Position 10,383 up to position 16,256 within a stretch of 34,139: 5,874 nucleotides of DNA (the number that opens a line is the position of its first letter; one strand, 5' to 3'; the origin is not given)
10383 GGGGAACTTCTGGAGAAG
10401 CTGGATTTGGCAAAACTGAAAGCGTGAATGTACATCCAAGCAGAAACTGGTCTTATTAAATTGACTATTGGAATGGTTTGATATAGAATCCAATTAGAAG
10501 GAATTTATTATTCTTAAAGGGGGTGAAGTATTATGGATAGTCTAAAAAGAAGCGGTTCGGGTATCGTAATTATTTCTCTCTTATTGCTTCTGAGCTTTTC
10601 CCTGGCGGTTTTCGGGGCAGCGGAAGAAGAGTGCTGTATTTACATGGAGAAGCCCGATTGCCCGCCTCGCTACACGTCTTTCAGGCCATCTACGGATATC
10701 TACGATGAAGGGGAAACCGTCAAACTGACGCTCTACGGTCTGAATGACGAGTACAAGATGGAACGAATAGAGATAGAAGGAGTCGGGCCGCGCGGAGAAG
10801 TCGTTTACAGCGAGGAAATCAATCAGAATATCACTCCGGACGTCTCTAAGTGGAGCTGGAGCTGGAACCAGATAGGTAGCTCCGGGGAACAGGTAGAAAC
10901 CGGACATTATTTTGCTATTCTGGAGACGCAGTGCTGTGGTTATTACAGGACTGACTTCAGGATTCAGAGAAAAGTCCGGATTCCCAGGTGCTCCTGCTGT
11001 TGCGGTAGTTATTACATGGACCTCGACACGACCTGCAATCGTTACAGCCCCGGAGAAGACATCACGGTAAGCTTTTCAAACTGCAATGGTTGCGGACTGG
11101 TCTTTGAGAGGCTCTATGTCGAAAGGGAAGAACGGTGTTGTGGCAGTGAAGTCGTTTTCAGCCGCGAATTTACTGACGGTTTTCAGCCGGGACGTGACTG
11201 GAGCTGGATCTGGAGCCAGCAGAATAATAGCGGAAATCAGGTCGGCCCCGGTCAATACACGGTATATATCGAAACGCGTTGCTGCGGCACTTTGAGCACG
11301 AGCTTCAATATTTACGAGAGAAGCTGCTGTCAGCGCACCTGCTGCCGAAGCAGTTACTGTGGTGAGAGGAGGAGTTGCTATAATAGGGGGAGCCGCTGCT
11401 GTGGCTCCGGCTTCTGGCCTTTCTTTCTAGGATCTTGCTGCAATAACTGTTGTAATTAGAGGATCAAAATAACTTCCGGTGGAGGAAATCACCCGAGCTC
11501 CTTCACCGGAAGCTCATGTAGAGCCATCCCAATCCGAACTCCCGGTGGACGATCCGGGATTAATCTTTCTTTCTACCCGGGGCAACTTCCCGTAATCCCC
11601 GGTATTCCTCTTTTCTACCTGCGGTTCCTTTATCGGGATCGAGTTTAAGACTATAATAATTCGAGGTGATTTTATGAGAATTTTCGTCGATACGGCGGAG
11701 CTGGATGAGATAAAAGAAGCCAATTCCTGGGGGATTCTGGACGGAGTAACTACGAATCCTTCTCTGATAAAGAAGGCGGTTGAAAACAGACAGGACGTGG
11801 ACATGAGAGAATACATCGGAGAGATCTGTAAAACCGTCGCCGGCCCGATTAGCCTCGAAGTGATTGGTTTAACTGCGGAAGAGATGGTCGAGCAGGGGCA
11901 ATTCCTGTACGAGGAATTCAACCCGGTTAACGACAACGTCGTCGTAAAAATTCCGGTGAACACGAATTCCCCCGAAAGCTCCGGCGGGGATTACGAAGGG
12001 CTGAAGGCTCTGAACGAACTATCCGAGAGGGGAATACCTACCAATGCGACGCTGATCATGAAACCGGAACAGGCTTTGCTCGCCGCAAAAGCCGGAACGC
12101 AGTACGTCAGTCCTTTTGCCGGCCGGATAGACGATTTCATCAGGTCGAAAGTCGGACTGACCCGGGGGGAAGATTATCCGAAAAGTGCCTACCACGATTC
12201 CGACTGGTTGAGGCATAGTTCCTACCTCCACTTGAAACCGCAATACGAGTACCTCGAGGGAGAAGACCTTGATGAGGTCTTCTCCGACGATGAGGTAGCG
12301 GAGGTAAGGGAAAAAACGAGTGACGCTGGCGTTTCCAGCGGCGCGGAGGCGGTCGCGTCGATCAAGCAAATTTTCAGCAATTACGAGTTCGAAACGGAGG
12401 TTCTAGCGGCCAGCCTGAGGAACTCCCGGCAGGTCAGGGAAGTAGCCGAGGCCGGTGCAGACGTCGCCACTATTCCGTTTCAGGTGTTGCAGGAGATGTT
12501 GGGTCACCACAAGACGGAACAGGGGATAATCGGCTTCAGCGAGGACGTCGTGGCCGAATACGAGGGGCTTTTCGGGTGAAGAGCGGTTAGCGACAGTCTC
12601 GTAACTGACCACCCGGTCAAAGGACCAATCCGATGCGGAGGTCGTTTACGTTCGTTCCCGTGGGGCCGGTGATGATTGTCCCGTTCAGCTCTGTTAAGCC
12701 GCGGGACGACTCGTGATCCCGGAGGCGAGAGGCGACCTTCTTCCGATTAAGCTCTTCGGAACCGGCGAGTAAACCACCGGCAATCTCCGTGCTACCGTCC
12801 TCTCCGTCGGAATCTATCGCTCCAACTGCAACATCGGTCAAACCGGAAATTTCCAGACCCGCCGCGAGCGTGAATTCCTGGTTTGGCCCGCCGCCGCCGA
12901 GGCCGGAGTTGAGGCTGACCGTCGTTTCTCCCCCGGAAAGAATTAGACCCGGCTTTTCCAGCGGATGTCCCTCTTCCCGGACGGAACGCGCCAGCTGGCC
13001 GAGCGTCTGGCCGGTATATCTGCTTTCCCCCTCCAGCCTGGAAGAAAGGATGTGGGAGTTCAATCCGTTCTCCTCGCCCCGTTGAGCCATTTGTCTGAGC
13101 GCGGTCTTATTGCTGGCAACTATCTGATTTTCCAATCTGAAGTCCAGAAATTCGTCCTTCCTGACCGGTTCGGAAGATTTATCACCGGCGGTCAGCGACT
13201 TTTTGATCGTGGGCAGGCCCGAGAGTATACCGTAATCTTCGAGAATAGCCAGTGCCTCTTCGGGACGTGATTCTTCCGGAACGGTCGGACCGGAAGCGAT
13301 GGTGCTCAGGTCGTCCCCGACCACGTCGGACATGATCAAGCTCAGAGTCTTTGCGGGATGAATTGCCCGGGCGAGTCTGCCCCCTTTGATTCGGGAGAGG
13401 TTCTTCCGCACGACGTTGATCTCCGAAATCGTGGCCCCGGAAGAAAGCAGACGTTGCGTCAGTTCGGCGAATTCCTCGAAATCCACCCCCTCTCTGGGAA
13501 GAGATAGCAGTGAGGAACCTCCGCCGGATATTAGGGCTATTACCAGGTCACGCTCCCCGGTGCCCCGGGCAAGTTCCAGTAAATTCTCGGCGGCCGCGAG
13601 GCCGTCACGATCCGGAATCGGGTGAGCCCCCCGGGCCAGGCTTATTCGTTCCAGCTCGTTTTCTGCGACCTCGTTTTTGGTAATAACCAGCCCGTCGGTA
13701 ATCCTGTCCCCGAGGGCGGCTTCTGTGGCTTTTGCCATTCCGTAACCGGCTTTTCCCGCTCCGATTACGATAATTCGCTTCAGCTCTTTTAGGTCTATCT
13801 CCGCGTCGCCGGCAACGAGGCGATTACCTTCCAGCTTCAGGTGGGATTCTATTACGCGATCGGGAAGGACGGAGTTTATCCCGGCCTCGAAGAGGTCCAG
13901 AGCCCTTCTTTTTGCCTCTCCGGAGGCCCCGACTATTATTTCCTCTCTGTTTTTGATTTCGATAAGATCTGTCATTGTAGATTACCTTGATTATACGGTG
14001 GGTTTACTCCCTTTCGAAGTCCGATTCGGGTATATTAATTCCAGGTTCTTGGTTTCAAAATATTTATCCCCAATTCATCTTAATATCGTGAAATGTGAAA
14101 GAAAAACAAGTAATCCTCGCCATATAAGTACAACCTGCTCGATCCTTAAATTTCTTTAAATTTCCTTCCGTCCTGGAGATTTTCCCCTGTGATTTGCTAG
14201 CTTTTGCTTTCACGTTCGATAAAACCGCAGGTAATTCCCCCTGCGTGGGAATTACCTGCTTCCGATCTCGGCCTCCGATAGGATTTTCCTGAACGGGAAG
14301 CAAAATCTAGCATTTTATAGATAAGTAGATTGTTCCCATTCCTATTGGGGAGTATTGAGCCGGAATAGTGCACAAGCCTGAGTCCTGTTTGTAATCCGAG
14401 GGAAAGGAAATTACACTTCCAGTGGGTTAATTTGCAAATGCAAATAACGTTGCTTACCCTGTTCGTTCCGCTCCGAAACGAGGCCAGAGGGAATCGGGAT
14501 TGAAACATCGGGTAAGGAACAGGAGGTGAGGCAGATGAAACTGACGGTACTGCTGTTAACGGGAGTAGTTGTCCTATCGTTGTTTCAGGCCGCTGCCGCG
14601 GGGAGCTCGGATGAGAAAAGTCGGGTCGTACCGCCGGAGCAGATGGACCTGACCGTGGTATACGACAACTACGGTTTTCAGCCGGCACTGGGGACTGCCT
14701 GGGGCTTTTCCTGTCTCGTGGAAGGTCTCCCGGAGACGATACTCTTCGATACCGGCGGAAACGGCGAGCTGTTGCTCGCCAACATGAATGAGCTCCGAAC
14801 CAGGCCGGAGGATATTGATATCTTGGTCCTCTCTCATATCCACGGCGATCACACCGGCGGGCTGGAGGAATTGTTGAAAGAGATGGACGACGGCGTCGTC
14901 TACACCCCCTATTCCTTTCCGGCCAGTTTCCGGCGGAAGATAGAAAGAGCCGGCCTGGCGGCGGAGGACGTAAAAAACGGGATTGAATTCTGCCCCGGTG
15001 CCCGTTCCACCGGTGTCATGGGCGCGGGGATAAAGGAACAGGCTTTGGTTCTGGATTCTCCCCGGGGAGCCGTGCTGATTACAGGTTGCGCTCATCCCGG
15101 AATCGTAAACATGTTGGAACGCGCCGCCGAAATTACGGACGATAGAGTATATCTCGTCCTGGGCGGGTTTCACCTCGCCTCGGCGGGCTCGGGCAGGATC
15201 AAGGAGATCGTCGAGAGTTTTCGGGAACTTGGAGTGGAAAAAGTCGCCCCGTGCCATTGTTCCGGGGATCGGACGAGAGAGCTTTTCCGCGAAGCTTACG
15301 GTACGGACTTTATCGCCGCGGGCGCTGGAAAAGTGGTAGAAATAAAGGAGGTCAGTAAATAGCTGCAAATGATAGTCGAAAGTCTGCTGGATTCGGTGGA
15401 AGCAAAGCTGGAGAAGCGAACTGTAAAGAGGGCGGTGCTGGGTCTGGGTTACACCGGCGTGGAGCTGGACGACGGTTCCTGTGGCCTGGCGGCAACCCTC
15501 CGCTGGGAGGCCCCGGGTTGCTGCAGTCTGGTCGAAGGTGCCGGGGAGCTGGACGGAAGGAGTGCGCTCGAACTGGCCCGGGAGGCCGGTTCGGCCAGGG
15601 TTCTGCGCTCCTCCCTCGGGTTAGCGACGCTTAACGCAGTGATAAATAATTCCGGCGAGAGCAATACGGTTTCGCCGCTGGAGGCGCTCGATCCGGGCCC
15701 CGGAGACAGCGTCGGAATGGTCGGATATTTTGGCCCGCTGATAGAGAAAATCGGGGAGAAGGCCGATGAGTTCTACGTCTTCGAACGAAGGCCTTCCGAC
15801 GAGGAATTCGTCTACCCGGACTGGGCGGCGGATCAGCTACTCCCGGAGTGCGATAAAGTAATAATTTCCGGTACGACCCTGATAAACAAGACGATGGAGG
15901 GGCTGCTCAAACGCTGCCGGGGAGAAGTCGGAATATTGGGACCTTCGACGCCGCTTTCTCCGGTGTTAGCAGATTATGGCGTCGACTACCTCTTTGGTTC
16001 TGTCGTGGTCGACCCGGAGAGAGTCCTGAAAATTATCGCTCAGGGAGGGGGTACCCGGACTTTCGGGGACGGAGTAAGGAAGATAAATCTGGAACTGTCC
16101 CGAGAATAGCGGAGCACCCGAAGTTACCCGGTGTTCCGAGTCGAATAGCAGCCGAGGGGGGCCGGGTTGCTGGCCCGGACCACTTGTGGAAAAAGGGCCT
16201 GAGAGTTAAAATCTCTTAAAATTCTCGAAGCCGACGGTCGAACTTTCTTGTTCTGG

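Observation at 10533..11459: Secreted hyper-cysteine tandem-domain protein built around vicinal CC motifs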

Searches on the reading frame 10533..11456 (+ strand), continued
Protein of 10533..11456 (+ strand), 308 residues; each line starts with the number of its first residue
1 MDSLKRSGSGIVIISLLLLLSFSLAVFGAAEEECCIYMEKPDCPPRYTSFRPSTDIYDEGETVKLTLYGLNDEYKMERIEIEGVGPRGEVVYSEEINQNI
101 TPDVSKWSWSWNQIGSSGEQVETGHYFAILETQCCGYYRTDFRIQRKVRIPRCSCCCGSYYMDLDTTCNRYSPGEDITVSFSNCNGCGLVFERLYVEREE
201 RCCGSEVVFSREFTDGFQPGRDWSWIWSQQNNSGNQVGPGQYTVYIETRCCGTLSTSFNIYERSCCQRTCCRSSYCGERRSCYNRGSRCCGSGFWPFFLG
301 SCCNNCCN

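Call 72: find_encoding_contigs(protein=P0023, flank=6000, max_places=1)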
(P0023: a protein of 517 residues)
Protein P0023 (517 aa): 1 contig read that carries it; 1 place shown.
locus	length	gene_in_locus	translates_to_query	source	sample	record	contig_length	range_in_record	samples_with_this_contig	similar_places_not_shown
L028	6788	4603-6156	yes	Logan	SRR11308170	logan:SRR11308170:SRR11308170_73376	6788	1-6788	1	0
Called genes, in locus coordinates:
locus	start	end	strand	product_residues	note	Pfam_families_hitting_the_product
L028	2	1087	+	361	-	?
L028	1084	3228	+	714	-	PF22612:GH113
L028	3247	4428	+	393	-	PF22612:GH113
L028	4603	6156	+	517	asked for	PF22612:GH113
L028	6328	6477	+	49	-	-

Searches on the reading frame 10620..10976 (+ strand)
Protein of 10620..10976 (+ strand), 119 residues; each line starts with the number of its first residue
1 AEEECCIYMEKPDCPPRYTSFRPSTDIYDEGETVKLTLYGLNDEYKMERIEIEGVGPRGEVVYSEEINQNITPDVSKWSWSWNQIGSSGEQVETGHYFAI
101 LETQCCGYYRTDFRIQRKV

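Call 63: search_protein_families(library=pfam, alignment_id=A7, max_evalue=0.01)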
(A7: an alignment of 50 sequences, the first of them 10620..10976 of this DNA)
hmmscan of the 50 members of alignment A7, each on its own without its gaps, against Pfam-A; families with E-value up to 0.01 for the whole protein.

A. member 1, window:10620-10976:+ (119 aa): 0 families

B. families by the number of members that match (of 50 scanned): 9 families
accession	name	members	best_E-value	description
PF13860.13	FlgD_ig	13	2.3e-09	FlgD Ig-like domain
PF07886.16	BA14K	3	0.0026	BA14K-like protein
PF01835.25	MG2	2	1.2e-06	MG2 domain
PF00801.26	PKD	1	5.6e-05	PKD domain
PF12690.13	BsuPI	1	0.0031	Intracellular proteinase inhibitor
PF21813.2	DUF6882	1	0.0063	Family of unknown function (DUF6882)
PF20251.4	Big_14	1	0.0074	Bacterial Ig-like domain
PF18911.6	PKD_4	1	0.009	PKD domain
PF07703.20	A2M_BRD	1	0.0095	Alpha-2-macroglobulin bait region domain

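Call 65: predict_structure(alignment_id=A7)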
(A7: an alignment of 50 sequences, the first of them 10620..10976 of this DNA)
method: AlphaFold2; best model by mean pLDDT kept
length: 119 residues; sequences in the alignment: 50
mean_pLDDT: 90.7   pTM: 0.82
mean pLDDT of the five models: 90.7, 90.0, 89.9, 89.6, 88.4
residues with pLDDT >= 90: 91; 70-90: 17; 50-70: 9; < 50: 2
segments of 3 or more residues with pLDDT < 50: none
pLDDT, mean of each block of 10 residues (from residue 1): 54 84 98 97 94 88 96 95 97 97 93 94
secondary structure, 60 per line:
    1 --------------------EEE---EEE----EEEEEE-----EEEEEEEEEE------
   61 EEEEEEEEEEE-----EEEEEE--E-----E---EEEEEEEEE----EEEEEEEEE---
elements in order: E21-23 E27-29 E34-39 E45-54 E61-71 E77-82 E95-103 E108-116

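Call 67: fold_search(model_id=the predicted structure, library=pdb)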
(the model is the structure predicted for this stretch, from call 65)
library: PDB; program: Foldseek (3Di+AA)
matches with E <= 10: 1962; with E <= 0.001: 35
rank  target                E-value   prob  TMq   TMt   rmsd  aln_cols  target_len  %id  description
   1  2p9r_A                6.8e-06  1.00  0.56  0.64   3.8       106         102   18  Human alpha2-macroglogulin is composed of multiple domains, as predicted by homology with complement component C3 (released 2007-08-21)
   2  2p9r_B                1.6e-05  1.00  0.51  0.61   4.3       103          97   16  Human alpha2-macroglogulin is composed of multiple domains, as predicted by homology with complement component C3 (released 2007-08-21)
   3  3qzb                  2.6e-04  1.00  0.46  0.43   5.0       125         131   10  Crystal structure of a putative superoxide reductase (TM0658) from THERMOTOGA MARITIMA at 1.10 A resolution (released 2011-03-30)
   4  4zo6_A                2.6e-04  1.00  0.44  0.10   6.0       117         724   14  Crystal Structure of mutant (D270A) beta-glucosidase from Listeria innocua in complex with cellobiose (released 2016-05-18)
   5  3wno_A                2.8e-04  1.00  0.60  0.12   3.8       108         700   14  D308A mutant of Bacillus circulans T-3040 cycloisomaltooligosaccharide glucanotransferase complexed with cycloisomalto (released 2014-02-05)
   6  8fk7_A                3.6e-04  1.00  0.54  0.48   3.5        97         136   11  Structure of the Pyrobaculum calidifontis flagellar-like archaeal type IV pilus (released 2023-06-28)
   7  4brj                  3.8e-04  1.00  0.49  0.48   4.1       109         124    9  Superoxide reductase (Neelaredoxin) from Ignicoccus hospitalis T24K (released 2014-06-11)
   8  3wnk                  4.1e-04  1.00  0.61  0.12   3.8       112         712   13  Crystal Structure of Bacillus circulans T-3040 cycloisomaltooligosaccharide glucanotransferase (released 2014-02-05)
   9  9dnm_A                4.3e-04  1.00  0.46  0.16   6.5       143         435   11  Structure of rat beta-arrestin 1 bound to allosteric inhibitor (released 2025-01-22)
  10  4bk8                  4.5e-04  1.00  0.49  0.47   4.2       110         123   10  Superoxide reductase (Neelaredoxin) from Ignicoccus hospitalis (released 2014-04-02)
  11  2oxg_B                4.5e-04  1.00  0.44  0.46   5.4       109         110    9  The SoxYZ Complex of Paracoccus pantotrophus (released 2007-05-22)
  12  5vhv_A                4.5e-04  1.00  0.47  0.18   7.1       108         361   12  Pseudomonas fluorescens alkylpurine DNA glycosylase AlkC bound to DNA containing an oxocarbenium-intermediate analog (released 2017-10-25)
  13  5xxo_A                4.8e-04  1.00  0.49  0.10   6.3       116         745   13  Crystal structure of mutant (D286N) GH3 beta-glucosidase from Bacteroides thetaiotaomicron in complex with sophorotrio (released 2017-12-13)
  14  4zob_B                4.8e-04  1.00  0.41  0.10   6.6       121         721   14  Crystal Structure of beta-glucosidase from Listeria innocua in complex with gluconolactone (released 2016-05-18)
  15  1xf1_A                5.1e-04  1.00  0.54  0.08   3.1       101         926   16  Structure of C5a peptidase- a key virulence factor from Streptococcus (released 2005-11-22)
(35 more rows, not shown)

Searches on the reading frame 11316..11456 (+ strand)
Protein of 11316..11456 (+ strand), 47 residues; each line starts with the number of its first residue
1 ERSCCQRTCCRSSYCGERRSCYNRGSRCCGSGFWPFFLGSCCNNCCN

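Call 57: find_homologous_proteins(query=A6, max_evalue=10)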
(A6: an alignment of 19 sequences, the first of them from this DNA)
Query A6 (19 sequences): 2564 candidates shared short words with the query, none scored E <= 10.

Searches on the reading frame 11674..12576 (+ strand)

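Call 29: search_protein_families(library=pfam, proteins=[window:11674-12576:+], max_evalue=0.00001)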
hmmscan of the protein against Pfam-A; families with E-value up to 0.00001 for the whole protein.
window:11674-12576:+ (301 aa): 1 family
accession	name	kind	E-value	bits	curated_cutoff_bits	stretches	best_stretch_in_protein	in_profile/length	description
PF00923.25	TAL_FSA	-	4.6e-53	180.9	27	2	3-157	1-168/285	Transaldolase/Fructose-6-phosphate aldolase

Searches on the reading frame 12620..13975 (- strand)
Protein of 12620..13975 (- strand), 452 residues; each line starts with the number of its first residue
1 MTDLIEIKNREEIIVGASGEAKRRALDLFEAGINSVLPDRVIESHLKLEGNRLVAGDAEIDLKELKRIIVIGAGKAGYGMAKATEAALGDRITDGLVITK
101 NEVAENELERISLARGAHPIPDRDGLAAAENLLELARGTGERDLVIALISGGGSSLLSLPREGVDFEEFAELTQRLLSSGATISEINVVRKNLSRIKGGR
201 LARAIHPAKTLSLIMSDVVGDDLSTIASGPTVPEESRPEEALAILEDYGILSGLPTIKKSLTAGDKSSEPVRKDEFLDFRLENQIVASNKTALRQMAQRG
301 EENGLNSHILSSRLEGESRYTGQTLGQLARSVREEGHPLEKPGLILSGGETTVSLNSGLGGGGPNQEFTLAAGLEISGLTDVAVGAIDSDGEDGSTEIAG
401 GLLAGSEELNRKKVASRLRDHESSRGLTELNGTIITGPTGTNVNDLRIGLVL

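Call 29: search_protein_families(library=pfam, proteins=[window:12620-13975:-], max_evalue=0.00001)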
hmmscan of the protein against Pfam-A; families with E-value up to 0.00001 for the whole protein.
window:12620-13975:- (452 aa): 2 families
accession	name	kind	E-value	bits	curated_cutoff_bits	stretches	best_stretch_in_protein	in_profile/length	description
PF13660.11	DUF4147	-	1.5e-81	273.7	23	1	25-255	2-226/234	Domain of unknown function (DUF4147)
PF05161.18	MOFRL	-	4.6e-23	81.9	28.3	1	344-445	2-106/106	MOFRL family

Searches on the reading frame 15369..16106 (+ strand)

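Call 29: search_protein_families(library=pfam, proteins=[window:15369-16106:+], max_evalue=0.00001)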
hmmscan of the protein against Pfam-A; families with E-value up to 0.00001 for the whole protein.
window:15369-16106:+ (246 aa): 2 families
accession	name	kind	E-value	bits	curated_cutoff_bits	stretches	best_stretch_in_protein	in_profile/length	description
PF04016.18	DUF364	-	3.9e-44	150.3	23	1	104-240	3-145/147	Putative heavy-metal chelation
PF13938.11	DUF4213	-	4.6e-21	75.3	23.5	1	9-92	3-75/75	Putative heavy-metal chelation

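Call 64: search_protein_families(library=ncbifam, proteins=[window:15369-16106:+], max_evalue=0.00001)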
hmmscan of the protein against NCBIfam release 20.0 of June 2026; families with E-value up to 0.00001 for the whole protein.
window:15369-16106:+ (246 aa): 0 families
